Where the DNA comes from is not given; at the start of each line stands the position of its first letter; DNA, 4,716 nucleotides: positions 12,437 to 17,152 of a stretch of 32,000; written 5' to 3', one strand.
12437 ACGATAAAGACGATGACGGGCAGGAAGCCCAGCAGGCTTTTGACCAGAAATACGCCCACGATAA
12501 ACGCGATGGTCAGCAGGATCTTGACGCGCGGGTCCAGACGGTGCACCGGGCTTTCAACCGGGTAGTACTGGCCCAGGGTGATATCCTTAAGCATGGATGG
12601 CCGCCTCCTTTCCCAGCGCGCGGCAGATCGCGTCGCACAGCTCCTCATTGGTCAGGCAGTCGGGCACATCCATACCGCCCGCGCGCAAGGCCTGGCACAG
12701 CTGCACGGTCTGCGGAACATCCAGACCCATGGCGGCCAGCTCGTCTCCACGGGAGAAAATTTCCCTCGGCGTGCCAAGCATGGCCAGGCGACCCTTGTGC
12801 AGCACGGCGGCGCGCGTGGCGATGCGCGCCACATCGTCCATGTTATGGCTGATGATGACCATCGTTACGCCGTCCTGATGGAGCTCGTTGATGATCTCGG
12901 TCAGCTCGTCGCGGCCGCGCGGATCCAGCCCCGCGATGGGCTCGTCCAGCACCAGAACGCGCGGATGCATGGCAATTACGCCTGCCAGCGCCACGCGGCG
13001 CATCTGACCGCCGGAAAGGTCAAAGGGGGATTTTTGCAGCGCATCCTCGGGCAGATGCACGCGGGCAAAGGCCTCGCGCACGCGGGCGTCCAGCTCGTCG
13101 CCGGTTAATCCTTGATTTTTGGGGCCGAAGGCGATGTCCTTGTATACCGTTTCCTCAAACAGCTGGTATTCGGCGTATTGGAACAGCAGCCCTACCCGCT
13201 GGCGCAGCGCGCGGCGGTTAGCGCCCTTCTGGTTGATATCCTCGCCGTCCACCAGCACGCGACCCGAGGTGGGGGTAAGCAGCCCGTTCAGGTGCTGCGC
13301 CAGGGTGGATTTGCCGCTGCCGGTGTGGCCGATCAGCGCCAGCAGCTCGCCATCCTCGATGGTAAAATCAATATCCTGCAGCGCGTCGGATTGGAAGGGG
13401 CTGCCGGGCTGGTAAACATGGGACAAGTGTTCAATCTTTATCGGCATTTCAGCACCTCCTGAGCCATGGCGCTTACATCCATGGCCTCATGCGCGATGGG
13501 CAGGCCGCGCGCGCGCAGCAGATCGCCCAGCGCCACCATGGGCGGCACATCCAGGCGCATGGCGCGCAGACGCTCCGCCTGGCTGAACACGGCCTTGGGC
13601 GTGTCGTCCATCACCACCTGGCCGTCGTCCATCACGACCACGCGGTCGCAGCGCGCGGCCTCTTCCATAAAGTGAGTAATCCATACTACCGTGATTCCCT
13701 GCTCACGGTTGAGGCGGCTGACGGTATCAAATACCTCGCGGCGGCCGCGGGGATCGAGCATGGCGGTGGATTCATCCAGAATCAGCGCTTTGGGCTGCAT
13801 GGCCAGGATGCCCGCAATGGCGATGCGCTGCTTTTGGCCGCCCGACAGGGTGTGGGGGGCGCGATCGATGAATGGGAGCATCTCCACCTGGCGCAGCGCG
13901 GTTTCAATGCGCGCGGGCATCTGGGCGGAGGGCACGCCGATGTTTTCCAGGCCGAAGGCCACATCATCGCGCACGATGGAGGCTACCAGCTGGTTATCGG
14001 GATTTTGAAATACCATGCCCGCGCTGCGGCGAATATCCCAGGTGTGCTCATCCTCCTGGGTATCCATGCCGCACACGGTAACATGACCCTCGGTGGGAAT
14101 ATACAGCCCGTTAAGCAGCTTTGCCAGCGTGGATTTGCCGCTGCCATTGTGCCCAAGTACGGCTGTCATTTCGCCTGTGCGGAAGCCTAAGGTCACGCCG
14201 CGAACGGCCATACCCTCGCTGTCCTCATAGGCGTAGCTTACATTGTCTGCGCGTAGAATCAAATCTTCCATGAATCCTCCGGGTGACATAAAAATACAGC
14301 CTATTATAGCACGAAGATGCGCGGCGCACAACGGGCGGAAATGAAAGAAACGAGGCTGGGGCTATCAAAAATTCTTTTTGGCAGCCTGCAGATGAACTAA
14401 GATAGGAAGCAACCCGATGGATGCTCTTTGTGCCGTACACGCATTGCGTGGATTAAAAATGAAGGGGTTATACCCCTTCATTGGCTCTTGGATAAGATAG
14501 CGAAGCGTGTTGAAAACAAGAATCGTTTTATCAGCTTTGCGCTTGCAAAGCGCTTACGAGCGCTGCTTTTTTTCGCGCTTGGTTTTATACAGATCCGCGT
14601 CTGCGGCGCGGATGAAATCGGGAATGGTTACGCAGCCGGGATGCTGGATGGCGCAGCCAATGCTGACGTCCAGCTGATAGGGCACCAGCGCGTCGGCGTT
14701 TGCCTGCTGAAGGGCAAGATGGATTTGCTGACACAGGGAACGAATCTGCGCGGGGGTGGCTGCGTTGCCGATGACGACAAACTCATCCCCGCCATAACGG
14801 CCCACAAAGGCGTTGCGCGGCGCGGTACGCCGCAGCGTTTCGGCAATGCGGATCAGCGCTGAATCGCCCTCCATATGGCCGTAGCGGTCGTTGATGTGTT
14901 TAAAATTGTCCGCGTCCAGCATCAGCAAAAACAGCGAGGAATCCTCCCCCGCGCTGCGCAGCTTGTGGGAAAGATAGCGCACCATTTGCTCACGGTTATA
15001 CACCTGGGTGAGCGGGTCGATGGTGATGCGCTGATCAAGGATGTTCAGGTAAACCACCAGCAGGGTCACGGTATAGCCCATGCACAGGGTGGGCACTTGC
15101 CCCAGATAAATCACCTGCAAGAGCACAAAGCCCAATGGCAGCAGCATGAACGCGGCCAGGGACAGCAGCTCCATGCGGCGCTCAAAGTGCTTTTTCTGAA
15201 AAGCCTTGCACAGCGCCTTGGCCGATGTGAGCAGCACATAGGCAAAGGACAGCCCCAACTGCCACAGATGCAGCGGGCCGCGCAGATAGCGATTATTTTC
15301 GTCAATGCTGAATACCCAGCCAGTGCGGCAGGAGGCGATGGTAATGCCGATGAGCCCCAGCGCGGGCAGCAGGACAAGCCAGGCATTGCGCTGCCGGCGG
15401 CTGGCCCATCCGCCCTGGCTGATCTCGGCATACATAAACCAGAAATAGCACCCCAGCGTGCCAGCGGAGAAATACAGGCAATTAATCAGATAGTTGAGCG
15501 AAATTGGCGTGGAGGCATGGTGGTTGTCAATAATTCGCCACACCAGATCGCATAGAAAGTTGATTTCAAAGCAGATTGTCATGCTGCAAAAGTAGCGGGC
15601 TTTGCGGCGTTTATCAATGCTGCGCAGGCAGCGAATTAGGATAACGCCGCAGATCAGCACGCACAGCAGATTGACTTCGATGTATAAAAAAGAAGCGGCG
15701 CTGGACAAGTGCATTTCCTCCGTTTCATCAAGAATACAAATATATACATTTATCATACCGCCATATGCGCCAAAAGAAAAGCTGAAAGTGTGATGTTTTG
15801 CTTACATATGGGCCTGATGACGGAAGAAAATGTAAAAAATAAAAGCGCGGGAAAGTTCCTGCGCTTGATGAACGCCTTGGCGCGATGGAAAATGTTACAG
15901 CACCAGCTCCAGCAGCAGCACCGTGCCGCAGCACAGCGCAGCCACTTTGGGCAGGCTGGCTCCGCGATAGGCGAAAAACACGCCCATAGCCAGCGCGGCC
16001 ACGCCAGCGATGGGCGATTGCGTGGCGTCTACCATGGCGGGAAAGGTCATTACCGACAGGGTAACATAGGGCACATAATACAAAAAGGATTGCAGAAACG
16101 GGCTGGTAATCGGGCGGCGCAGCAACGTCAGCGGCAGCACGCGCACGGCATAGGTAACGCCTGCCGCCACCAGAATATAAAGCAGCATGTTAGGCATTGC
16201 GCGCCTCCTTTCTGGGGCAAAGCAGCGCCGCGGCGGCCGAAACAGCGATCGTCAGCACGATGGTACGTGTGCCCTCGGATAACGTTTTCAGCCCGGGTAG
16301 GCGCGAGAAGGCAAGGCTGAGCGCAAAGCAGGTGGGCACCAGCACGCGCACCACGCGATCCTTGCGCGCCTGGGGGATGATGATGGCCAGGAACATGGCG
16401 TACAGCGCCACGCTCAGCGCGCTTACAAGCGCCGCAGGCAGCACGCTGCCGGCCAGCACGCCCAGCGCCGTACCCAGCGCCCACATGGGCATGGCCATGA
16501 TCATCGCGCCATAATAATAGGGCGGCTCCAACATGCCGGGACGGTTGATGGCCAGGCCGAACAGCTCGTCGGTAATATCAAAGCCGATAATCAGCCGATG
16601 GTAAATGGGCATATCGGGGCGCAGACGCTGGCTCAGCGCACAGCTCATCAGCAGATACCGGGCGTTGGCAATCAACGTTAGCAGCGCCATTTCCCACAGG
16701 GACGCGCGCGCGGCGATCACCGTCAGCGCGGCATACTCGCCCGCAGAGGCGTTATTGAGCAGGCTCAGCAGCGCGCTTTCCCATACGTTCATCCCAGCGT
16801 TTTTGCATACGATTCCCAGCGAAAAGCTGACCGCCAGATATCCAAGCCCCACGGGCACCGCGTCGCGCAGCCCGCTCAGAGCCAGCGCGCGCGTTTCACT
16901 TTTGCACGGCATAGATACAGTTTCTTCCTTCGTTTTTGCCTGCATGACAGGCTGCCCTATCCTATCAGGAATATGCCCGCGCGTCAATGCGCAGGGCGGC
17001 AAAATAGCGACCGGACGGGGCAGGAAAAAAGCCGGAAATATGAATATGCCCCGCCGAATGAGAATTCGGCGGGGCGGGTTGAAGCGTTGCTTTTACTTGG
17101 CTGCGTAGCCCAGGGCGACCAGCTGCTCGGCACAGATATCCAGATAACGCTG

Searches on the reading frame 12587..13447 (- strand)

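Call 6: search_protein_families(library=pfam, proteins=[window:12587-13447:-], max_evalue=0.001)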
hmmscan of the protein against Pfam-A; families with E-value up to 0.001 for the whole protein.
window:12587-13447:- (286 aa): 6 families
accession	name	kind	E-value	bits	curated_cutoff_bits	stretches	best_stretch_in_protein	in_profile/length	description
PF00005.33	ABC_tran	-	1.8e-33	116.5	25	1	23-172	1-137/137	ABC transporter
PF13304.12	AAA_21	-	1.6e-07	32.2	27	1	127-202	221-299/304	AAA domain, putative AbiEii toxin, Type IV TA system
PF02463.25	SMC_N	-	2.5e-06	27.5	40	1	34-210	25-206/220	RecF/RecN/SMC N terminal domain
PF13401.12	AAA_22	-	0.00016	22.5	27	0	34-98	6-33/130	AAA domain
PF13555.12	AAA_29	-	0.00022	21.3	27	1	25-61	16-50/61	P-loop containing region of AAA domain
PF13191.12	AAA_16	-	0.00095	20.1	32.6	0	33-91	24-85/167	AAA ATPase domain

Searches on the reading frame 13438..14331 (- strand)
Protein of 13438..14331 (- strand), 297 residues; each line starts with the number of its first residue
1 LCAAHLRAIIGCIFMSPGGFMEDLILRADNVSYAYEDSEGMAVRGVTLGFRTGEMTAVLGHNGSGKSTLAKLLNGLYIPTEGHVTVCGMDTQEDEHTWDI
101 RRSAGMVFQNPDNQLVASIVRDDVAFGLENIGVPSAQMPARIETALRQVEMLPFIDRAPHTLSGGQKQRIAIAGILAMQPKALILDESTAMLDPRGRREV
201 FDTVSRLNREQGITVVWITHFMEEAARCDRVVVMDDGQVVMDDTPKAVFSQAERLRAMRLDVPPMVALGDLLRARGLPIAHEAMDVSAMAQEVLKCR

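Call 6: search_protein_families(library=pfam, proteins=[window:13438-14331:-], max_evalue=0.001)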
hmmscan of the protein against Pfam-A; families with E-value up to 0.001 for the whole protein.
window:13438-14331:- (297 aa): 3 families
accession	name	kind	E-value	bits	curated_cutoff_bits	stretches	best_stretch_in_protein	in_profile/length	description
PF00005.33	ABC_tran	-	1.1e-32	114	25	1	44-190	2-137/137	ABC transporter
PF02463.25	SMC_N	-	2.6e-09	37.3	40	1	158-236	133-216/220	RecF/RecN/SMC N terminal domain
PF13304.12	AAA_21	-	5.7e-05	23.8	27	0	55-76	1-22/304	AAA domain, putative AbiEii toxin, Type IV TA system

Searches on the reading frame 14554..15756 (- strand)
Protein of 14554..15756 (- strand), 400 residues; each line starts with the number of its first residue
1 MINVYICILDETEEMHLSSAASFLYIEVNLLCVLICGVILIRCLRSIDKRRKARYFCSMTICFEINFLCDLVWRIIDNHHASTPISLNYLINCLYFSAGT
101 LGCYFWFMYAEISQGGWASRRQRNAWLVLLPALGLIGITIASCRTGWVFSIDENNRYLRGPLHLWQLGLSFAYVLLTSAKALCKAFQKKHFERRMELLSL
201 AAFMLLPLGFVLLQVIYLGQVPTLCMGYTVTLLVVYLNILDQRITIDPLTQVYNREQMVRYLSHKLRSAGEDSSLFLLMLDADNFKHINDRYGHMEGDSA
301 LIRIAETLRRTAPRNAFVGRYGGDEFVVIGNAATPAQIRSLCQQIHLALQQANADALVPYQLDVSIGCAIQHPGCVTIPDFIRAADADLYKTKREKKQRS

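Call 6: search_protein_families(library=pfam, proteins=[window:14554-15756:-], max_evalue=0.001)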
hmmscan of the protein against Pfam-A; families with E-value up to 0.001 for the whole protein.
window:14554-15756:- (400 aa): 2 families
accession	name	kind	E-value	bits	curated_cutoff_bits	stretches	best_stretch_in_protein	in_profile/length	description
PF00990.26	GGDEF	-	3.1e-35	121.7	23.8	1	245-398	2-160/161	Diguanylate cyclase, GGDEF domain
PF16927.11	HisKA_7TM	-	6.8e-06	26.5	28.6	1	31-244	4-219/224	N-terminal 7TM region of histidine kinase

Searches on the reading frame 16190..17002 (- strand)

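Call 6: search_protein_families(library=pfam, proteins=[window:16190-17002:-], max_evalue=0.001)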
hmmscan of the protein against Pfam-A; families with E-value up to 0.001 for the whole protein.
window:16190-17002:- (270 aa): 1 family
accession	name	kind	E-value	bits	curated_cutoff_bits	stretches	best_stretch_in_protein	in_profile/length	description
PF03591.19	AzlC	-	1.1e-37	130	32.1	1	50-188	1-137/137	AzlC protein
